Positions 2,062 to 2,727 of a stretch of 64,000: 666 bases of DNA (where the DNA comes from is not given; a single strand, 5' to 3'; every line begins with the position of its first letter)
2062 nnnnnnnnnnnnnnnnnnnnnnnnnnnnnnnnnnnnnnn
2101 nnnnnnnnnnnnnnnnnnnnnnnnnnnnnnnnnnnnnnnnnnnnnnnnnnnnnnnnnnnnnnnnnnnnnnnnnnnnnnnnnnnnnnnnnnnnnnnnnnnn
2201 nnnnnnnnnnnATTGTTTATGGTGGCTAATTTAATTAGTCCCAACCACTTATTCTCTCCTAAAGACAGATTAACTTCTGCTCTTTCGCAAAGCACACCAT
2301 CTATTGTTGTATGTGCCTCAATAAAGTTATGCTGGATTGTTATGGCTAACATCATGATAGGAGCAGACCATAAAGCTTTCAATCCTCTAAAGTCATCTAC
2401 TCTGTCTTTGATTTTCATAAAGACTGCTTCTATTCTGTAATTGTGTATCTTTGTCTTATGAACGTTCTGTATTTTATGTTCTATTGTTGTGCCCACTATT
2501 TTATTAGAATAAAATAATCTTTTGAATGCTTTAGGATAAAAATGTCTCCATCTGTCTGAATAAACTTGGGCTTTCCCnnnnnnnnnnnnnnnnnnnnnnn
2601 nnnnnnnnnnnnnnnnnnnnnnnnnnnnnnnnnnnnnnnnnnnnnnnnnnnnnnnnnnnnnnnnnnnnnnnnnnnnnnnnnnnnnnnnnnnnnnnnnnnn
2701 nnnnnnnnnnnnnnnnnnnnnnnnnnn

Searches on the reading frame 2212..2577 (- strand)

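Call 22: search_protein_families(library=pfam, proteins=[window:2212-2577:-], max_evalue=0.01)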
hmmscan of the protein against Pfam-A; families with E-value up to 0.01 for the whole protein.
window:2212-2577:- (122 aa): 1 family
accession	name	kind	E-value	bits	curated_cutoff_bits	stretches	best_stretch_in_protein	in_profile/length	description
PF13610.12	DDE_Tnp_IS240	-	0.00093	19.8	27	1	13-83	69-133/139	DDE domain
